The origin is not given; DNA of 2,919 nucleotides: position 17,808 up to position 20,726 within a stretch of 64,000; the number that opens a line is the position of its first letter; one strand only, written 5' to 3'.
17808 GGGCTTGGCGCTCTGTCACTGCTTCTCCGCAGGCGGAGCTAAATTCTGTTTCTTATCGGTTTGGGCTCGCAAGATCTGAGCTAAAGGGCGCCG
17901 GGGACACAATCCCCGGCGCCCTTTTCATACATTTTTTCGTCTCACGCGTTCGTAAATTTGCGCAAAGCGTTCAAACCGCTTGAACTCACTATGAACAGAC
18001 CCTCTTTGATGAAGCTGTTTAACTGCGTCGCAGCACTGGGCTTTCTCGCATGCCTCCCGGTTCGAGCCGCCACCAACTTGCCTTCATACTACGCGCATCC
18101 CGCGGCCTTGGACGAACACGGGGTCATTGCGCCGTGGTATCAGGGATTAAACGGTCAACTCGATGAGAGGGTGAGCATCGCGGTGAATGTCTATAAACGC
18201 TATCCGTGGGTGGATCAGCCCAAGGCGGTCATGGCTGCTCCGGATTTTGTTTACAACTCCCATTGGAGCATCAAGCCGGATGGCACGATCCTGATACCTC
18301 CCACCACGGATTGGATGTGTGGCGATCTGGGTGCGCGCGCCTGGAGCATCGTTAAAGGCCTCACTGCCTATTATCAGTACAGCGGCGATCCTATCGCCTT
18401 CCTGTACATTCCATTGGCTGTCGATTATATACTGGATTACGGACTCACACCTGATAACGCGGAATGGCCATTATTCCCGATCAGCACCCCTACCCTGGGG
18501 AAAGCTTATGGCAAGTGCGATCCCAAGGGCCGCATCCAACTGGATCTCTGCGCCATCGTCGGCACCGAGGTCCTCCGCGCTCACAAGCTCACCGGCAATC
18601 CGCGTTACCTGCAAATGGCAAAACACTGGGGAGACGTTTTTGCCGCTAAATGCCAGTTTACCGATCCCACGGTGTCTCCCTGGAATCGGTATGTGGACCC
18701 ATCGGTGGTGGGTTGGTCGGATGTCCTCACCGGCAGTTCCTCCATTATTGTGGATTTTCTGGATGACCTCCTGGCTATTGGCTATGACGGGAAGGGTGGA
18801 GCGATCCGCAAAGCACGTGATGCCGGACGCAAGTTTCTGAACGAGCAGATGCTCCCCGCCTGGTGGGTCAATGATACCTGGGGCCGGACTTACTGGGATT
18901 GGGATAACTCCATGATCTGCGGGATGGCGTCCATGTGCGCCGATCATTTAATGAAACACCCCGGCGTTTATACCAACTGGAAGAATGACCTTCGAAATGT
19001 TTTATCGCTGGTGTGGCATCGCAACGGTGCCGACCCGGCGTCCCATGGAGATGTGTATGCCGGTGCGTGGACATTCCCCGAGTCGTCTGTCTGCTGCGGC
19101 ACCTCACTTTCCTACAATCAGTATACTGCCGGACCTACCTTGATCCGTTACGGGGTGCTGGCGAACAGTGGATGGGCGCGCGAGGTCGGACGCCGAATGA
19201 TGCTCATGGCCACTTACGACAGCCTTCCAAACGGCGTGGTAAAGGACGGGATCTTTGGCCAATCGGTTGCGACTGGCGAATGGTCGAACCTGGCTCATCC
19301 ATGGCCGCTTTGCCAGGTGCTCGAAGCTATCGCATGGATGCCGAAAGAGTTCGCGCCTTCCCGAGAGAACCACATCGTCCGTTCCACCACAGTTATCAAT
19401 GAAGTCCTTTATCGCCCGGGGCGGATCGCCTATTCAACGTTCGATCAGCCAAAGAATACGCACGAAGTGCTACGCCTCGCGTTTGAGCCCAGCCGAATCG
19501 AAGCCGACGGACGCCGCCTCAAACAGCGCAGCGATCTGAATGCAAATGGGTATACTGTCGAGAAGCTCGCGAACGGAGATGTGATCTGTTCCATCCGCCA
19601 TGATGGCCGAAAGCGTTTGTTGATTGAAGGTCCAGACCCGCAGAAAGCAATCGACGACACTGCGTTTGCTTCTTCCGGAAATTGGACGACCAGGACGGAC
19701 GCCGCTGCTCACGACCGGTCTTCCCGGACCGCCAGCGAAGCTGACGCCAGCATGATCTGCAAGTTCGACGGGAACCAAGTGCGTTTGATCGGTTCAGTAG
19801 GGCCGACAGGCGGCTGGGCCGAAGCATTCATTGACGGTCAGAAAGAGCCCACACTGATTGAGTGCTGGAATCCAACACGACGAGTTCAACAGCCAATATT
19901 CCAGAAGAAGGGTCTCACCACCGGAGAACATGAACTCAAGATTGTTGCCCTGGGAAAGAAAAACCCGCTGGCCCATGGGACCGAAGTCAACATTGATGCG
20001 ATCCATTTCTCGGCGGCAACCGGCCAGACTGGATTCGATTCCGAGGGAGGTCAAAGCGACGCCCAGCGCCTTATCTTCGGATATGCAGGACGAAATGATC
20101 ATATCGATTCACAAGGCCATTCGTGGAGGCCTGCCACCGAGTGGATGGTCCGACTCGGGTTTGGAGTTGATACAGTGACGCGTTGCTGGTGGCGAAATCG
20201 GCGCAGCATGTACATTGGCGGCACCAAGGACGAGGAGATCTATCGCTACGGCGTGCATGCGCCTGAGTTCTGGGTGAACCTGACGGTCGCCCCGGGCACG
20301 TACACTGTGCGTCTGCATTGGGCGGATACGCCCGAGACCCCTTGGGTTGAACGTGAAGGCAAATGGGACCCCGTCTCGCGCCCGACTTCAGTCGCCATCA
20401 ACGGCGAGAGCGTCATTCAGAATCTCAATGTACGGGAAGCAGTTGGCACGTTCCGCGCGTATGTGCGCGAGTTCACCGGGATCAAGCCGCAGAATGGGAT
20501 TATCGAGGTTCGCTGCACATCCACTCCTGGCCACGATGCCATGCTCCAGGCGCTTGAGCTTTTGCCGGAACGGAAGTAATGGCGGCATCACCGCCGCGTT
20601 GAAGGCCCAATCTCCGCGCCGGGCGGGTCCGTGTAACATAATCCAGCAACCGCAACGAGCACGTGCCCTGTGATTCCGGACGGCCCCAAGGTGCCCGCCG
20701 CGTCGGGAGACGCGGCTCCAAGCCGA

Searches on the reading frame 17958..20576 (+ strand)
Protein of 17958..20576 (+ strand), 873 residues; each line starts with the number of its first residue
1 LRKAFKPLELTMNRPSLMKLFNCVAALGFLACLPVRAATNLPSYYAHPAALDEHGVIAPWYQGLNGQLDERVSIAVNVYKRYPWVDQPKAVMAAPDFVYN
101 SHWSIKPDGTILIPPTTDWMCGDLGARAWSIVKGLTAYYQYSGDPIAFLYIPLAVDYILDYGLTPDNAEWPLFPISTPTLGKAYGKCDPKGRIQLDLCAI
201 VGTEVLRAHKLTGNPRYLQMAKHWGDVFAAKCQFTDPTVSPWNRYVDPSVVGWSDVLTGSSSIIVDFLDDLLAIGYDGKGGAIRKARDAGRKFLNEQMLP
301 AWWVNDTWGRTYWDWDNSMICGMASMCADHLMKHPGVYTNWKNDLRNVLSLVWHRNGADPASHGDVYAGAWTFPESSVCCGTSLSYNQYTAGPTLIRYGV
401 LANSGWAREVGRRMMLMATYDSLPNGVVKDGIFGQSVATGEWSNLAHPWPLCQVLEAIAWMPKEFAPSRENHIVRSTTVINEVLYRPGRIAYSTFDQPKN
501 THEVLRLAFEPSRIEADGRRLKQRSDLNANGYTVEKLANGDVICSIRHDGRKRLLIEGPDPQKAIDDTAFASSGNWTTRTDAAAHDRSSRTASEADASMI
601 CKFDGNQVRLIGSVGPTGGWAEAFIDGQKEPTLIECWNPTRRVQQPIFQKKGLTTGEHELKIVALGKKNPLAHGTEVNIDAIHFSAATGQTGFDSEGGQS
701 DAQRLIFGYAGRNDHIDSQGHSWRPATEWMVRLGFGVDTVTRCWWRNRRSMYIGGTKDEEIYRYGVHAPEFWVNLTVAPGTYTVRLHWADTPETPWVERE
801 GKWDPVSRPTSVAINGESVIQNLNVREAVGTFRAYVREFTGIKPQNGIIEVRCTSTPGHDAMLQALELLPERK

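Call 17: search_protein_families(library=pfam, proteins=[window:17958-20576:+], max_evalue=0.001)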
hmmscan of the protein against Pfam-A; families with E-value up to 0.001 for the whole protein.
window:17958-20576:+ (873 aa): 1 family
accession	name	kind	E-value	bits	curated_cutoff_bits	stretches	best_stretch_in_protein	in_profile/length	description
PF11721.14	Malectin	-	2e-06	28.3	23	1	748-854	41-140/163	Malectin domain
